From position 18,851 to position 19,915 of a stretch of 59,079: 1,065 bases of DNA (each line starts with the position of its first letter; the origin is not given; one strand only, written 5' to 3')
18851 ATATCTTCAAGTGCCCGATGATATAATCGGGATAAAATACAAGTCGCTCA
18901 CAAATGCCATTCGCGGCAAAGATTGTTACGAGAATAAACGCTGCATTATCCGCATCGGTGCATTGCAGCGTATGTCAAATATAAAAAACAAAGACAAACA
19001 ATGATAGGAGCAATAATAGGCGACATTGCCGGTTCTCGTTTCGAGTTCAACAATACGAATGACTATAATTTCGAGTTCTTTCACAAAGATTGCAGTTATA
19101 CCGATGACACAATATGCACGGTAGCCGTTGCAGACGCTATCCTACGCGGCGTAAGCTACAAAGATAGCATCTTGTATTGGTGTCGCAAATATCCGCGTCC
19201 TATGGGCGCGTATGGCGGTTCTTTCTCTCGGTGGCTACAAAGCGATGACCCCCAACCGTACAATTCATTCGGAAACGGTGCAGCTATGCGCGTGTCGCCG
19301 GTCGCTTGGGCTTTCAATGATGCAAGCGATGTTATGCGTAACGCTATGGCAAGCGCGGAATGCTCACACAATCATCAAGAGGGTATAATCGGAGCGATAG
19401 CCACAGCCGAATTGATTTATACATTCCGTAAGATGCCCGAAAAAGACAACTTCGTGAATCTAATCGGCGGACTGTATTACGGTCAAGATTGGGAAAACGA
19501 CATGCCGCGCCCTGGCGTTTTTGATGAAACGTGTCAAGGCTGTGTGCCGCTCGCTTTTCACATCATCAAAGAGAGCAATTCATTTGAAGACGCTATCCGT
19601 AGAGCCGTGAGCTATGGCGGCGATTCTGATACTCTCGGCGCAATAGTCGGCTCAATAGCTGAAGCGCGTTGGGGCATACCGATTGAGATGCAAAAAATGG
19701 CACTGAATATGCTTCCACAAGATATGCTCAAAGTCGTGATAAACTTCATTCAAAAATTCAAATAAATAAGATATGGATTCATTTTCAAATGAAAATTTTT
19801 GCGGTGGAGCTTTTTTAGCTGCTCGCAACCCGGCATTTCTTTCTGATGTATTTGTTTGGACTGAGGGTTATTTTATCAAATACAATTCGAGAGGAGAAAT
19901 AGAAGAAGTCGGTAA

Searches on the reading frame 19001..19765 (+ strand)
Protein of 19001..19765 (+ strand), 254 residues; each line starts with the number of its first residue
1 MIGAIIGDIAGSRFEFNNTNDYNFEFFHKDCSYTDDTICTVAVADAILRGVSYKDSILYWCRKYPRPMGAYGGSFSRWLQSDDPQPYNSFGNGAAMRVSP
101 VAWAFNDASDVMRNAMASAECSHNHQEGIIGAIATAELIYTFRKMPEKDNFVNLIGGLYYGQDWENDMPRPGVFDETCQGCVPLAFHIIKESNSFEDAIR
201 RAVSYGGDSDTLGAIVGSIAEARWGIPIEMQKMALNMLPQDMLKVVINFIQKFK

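Call 3: search_protein_families(library=pfam, proteins=[window:19001-19765:+], max_evalue=0.01)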
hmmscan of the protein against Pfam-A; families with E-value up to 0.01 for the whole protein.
window:19001-19765:+ (254 aa): 1 family
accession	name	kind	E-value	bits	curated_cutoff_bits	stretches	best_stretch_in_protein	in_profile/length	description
PF03747.19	ADP_ribosyl_GH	-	1.5e-33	117.2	26.2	1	1-226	3-281/287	ADP-ribosylglycohydrolase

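Call 4: search_protein_families(library=phrogs, proteins=[window:19001-19765:+], max_evalue=0.001)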
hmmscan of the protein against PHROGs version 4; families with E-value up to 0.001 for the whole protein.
window:19001-19765:+ (254 aa): 2 families
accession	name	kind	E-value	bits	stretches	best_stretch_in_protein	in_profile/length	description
phrog_6572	-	other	2.2e-66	225.3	1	1-251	12-306/325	ADP-ribosylglycohydrolase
phrog_22100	-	unknown function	7.1e-09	36.4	0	81-143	107-168/306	-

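Call 17: find_homologous_proteins(query=window:19001-19765:+)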
Query window:19001-19765:+ (254 aa): 8000 proteins with E <= 0.001 among 8000 candidates; the best 120 are listed.
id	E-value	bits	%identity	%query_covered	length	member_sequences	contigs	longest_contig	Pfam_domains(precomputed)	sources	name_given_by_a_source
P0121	6.2e-161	552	92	100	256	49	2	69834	PF03747.20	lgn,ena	-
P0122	5.0e-151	519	86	100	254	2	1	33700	PF03747.20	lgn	-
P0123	1.4e-150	518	85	100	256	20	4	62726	PF03747.20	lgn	-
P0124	2.6e-150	517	85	100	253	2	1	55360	PF03747.20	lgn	-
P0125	2.0e-144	498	81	100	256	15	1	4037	PF03747.20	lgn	-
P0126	8.7e-144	496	82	100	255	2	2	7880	PF03747.20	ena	-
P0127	1.4e-143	495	81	100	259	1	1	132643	PF03747.20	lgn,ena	-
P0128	1.4e-141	488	81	100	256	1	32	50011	PF03747.20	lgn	-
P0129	4.0e-141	487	80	100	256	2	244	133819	PF03747.20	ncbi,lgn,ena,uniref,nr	ncbi:ADP-ribosylglycohydrolase family protein [Muribaculum intestinale]|uniref:ADP-ribosylglycohydro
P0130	1.8e-139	481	80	100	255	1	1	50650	PF03747.20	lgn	-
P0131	3.9e-139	480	79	100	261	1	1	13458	PF03747.20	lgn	-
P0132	4.7e-138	477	79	100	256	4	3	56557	PF03747.20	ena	-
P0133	3.3e-134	464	76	100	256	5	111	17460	PF03747.20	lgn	-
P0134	6.0e-130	450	77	100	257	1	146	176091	PF03747.20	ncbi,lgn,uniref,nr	ncbi:ADP-ribosylglycohydrolase family protein [Sangeribacter muris]|uniref:ADP-ribosylglycohydrolase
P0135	3.1e-129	448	77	100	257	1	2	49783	PF03747.20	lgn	-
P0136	2.0e-123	429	74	100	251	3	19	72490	PF03747.20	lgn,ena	-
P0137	1.7e-121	422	72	99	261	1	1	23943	PF03747.20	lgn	-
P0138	1.4e-120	420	71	100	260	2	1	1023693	PF03747.20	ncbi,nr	ncbi:MAG: ADP-ribosylglycohydrolase family protein [Bacteroides sp.]|nr:ADP-ribosylglycohydrolase fa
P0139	4.0e-117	408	70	100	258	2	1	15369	PF03747.20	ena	-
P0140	5.7e-117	408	70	100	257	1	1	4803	PF03747.20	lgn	-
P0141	1.1e-116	407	71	100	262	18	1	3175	PF03747.20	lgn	-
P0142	4.2e-116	405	68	100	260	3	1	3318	PF03747.20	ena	-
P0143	1.8e-115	403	69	100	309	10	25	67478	PF03747.20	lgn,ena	-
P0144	6.4e-114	398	68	100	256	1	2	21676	PF03747.20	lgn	-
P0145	6.7e-111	388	66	100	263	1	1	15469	PF03747.20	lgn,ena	-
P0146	2.2e-110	386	67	100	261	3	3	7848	PF03747.20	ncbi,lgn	-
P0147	2.6e-109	383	64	100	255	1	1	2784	PF03747.20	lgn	-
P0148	7.2e-109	381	67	100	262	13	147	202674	PF03747.20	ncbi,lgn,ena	ncbi:MAG: ADP-ribosylglycohydrolase family protein [Muribaculaceae bacterium]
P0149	1.6e-108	380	66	100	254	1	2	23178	PF03747.20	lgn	-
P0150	7.1e-108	378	66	98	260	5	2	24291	PF03747.20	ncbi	-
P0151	2.3e-107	376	64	100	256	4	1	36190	PF03747.20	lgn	-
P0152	2.9e-107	376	64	100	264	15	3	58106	PF03747.20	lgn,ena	-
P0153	6.5e-107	375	64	100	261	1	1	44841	PF03747.20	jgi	-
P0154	6.9e-107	375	65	98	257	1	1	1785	PF03747.20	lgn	-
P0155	7.4e-107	375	66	98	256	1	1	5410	PF03747.20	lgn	-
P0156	1.2e-106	374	67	98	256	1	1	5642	PF03747.20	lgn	-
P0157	3.7e-106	372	65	100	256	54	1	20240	PF03747.20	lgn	-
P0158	3.9e-106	372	65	100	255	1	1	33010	PF03747.20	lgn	-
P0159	4.4e-106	372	65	100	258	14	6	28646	PF03747.20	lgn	-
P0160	6.4e-106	371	65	98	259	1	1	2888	PF03747.20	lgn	-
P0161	1.4e-105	370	63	100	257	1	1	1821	PF03747.20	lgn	-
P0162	4.4e-105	369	64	100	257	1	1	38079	PF03747.20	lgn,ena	-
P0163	1.0e-104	368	64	100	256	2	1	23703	PF03747.20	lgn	-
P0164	1.4e-104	367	63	100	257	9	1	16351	PF03747.20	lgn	-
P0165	2.4e-104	366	62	100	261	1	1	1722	PF03747.20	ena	-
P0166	4.0e-104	366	63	100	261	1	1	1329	PF03747.20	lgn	-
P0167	6.1e-104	365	62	100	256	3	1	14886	PF03747.20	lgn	-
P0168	6.7e-104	365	60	100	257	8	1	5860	PF03747.20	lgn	-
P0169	8.6e-104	365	64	100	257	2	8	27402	PF03747.20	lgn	-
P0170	9.0e-104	364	65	100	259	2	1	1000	PF03747.20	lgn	-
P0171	9.2e-104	364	62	100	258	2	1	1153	PF03747.20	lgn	-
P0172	1.0e-103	364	63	100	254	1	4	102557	PF03747.20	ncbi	-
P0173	1.1e-103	364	63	99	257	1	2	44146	PF03747.20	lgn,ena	-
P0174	2.0e-103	363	63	100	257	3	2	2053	PF03747.20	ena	-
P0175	2.3e-103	363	64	100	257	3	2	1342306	PF03747.20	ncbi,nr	ncbi:MAG: ADP-ribosylglycohydrolase family protein [Alistipes senegalensis]|nr:ADP-ribosylglycohydro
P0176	3.2e-103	363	61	100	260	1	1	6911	PF03747.20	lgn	-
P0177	3.5e-103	363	63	100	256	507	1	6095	PF03747.20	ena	-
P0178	3.8e-103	362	63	100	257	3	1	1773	PF03747.20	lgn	-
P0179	4.4e-103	362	64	98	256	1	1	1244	PF03747.20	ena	-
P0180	5.1e-103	362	63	100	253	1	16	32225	PF03747.20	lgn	-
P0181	6.1e-103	362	62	100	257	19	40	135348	PF03747.20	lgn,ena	-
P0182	8.3e-103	361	63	100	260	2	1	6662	PF03747.20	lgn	-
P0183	1.5e-102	360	64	100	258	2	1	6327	PF03747.20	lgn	-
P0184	1.6e-102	360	62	100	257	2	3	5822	PF03747.20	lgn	-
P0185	1.6e-102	360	62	100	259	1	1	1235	PF03747.20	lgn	-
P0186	2.1e-102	360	62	100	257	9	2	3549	PF03747.20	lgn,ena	-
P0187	3.1e-102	359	63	100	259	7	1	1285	PF03747.20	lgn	-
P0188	4.1e-102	359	63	99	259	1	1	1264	PF03747.20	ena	-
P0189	4.9e-102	359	62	100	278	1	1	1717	PF03747.20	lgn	-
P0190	8.7e-102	358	61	100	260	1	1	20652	PF03747.20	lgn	-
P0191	9.1e-102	358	61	100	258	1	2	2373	PF03747.20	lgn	-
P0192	1.3e-101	357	63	100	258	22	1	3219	PF03747.20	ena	-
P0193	1.8e-101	357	63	94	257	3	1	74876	PF03747.20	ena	-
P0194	2.3e-101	357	62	100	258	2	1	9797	PF03747.20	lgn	-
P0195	2.9e-101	356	61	97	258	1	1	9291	PF03747.20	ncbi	-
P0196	3.0e-101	356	62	100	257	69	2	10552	PF03747.20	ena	-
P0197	4.4e-101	356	61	100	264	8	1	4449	PF03747.20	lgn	-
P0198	7.0e-101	355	61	100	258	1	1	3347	PF03747.20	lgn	-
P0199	1.3e-100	354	62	100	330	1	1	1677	PF03747.20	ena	-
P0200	1.4e-100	354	63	100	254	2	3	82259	PF03747.20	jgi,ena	-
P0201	2.3e-100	353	61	100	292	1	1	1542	PF03747.20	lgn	-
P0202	2.5e-100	353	62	100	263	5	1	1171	PF03747.20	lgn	-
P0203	3.7e-100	353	61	100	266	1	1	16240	PF03747.20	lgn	-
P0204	3.7e-100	353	61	99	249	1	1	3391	PF03747.20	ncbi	-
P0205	3.9e-100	353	60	100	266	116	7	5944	PF03747.20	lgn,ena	-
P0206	4.8e-100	352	62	100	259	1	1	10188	PF03747.20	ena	-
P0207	4.8e-100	352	60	100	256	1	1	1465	PF03747.20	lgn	-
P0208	4.9e-100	352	61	100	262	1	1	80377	PF03747.20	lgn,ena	-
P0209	5.3e-100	352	61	100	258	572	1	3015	PF03747.20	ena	-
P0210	5.9e-100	352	61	99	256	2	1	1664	PF03747.20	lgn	-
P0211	8.3e-100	351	62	100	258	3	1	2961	PF03747.20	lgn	-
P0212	1.4e-99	351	62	98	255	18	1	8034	PF03747.20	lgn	-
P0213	1.4e-99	351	61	100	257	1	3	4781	PF03747.20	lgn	-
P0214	1.4e-99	351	61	100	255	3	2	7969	PF03747.20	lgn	-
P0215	1.7e-99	350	59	100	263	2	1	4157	PF03747.20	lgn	-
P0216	1.9e-99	350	62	98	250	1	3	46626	PF03747.20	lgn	-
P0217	1.9e-99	350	60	100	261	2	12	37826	PF03747.20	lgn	-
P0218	3.9e-99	349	60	100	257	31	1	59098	PF03747.20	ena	-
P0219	4.7e-99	349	61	100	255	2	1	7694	PF03747.20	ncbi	-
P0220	7.5e-99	348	60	100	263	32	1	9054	PF03747.20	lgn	-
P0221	7.7e-99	348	60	98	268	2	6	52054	PF03747.20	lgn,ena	-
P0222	8.5e-99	348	61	100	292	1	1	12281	PF03747.20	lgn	-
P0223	8.7e-99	348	60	100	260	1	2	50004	PF03747.20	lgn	-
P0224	9.1e-99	348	62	100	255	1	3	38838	PF03747.20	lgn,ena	-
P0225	1.0e-98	348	61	100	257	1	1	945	PF03747.20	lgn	-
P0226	1.1e-98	348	41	96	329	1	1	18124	PF03747.20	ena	-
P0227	1.2e-98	348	60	100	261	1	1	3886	PF03747.20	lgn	-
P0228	1.8e-98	347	62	98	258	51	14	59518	PF03747.20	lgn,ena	-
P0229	1.8e-98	347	60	100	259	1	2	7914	PF03747.20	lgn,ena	-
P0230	1.9e-98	347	62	100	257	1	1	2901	PF03747.20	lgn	-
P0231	1.9e-98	347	60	98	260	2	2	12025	PF03747.20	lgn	-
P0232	2.3e-98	347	60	100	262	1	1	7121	PF03747.20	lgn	-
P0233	2.6e-98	347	62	98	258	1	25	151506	PF03747.20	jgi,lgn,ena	jgi:ADP-ribosylglycohydrolase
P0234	2.7e-98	346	60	100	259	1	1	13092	PF03747.20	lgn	-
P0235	2.9e-98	346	59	100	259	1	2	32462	PF03747.20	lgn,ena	-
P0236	3.1e-98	346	61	100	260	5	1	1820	PF03747.20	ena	-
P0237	3.2e-98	346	61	100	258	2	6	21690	PF03747.20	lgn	-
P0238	3.2e-98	346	59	100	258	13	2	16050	PF03747.20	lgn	-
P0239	3.4e-98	346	62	98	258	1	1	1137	PF03747.20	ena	-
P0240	3.6e-98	346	60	100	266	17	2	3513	PF03747.20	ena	-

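Call 45: search_solved_structures(query=window:19001-19765:+, max_evalue=0.001, show_alignments=2)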
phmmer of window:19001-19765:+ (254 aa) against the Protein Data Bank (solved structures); distinct sequences matched with E-value up to 0.001: 20.
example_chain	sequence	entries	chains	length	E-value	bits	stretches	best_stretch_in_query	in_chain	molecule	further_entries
6g1p_A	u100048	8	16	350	1e-10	44.7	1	3-165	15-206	ADP-ribosylhydrolase like 2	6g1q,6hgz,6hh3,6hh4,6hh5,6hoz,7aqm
2cwc_A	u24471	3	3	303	1.3e-10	44.3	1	33-227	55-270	ADP-ribosylglycohydrolase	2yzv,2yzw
2foz_A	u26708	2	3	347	6e-10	42.1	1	88-153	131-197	ADP-ribosylhydrolase like 2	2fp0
2g4k_A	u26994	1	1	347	6e-10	42.1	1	88-153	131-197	ADP-ribosylhydrolase 3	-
5zqy_A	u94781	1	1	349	6.2e-10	42.1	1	88-153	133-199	Poly(ADP-ribose) glycohydrolase ARH3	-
9rfd_A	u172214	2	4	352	6.5e-10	42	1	88-153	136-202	ADP-ribosylhydrolase ARH3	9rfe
6d36_C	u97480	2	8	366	7.8e-10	41.8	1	88-153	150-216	Poly(ADP-ribose) glycohydrolase ARH3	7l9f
7l9h_C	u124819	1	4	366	1.2e-09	41.1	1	88-153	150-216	ADP-ribose glycohydrolase ARH3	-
2qty_A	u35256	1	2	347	1.3e-09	41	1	88-153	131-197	Poly(ADP-ribose) glycohydrolase ARH3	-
6d3a_C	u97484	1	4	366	2.8e-09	39.9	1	88-153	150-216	Poly(ADP-ribose) glycohydrolase ARH3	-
7akr_AAA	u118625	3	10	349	2.9e-09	39.9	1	88-153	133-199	ADP-ribose glycohydrolase ARH3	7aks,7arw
1t5j_A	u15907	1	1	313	3.6e-09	39.6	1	32-226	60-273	Hypothetical protein MJ1187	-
7l9i_C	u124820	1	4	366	1e-08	38.1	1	88-153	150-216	ADP-ribose glycohydrolase ARH3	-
8za7_A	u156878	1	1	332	1.1e-07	34.8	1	153-244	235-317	Lmo0067 protein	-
2woc_A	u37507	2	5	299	2e-07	33.8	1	54-227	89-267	ADP-RIBOSYL-[DINITROGEN REDUCTASE] GLYCOHYDROLASE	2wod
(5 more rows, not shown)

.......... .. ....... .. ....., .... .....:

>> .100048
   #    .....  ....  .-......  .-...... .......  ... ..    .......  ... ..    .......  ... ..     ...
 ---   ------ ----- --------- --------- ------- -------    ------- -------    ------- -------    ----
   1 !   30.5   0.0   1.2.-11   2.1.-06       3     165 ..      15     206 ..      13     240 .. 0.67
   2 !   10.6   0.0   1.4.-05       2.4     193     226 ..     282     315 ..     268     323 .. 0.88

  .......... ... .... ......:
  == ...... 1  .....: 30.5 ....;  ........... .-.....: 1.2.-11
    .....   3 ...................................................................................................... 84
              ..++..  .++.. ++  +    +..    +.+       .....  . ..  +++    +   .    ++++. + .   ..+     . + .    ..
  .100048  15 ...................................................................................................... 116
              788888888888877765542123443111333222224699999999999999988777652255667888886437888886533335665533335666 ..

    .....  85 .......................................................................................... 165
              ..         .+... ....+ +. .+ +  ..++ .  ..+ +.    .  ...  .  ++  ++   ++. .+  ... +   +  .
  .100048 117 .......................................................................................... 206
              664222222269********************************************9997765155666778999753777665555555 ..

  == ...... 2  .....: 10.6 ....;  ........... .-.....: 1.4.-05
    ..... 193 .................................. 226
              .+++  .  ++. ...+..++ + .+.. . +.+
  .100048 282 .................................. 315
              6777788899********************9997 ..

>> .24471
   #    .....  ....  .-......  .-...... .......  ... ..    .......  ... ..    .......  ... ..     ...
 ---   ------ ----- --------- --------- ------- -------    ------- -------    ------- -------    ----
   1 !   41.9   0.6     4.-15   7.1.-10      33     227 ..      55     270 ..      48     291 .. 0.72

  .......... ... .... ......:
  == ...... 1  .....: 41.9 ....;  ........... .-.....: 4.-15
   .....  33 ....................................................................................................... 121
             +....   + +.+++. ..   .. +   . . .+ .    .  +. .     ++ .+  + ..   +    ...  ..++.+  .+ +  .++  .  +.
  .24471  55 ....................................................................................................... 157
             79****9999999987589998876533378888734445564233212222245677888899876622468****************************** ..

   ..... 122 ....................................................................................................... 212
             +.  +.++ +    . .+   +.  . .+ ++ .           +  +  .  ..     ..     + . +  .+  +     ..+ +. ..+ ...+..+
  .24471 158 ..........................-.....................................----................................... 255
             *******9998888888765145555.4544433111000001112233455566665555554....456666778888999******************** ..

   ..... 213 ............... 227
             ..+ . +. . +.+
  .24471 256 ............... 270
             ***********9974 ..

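Call 82: search_protein_families(library=ncbifam, proteins=[window:19001-19765:+], max_evalue=0.1)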
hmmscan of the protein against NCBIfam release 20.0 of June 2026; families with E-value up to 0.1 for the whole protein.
window:19001-19765:+ (254 aa): 2 families
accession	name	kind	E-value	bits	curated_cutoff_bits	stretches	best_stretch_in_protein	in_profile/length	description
TIGR02662.1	dinitro_DRAG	equivalog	1.6e-11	44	337.05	1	33-238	53-267/287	ADP-ribosyl-[dinitrogen reductase] hydrolase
NF041672.1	ADPriboarghdlase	equivalog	5.3e-05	22.1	490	0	188-226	293-331/361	ADP-ribosylarginine hydrolase Tri1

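Call 83: find_related_loci(query=window:19001-19762:+, collection=viral_contigs, flank=6000)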
Query window:19001-19762:+ (254 aa) in viral_contigs; peptide patterns used: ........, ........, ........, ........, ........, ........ (x = any residue, [..] = any of these).
57 stretches matched a pattern; 52 encode a relative of the query (tblastn E <= 1e-3); 52 distinct loci.
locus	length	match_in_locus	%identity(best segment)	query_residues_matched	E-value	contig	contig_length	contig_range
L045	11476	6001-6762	92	1-254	3e-164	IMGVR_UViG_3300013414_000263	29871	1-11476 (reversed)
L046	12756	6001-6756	92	1-252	3e-163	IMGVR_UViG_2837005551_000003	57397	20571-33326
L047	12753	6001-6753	65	1-249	2e-107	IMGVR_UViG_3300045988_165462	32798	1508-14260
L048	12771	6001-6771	62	1-254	5e-107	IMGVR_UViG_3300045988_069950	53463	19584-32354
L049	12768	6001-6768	63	1-253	5e-107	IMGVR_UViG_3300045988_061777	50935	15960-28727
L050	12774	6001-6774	64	1-254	4e-107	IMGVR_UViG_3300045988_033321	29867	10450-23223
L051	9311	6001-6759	61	1-253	5e-107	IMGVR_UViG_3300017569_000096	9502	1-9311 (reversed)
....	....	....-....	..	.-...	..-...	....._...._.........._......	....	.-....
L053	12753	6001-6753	65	1-249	2e-106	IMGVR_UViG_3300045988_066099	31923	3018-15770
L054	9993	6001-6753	65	1-249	2e-106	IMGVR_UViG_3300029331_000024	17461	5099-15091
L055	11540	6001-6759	61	1-253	8e-107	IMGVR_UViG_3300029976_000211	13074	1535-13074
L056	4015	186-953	64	1-254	1e-107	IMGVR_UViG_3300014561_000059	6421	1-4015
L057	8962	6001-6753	65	1-249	2e-106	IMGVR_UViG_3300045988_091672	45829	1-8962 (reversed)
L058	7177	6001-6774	62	1-253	4e-106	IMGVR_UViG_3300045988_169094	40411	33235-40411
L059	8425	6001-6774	62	1-253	4e-106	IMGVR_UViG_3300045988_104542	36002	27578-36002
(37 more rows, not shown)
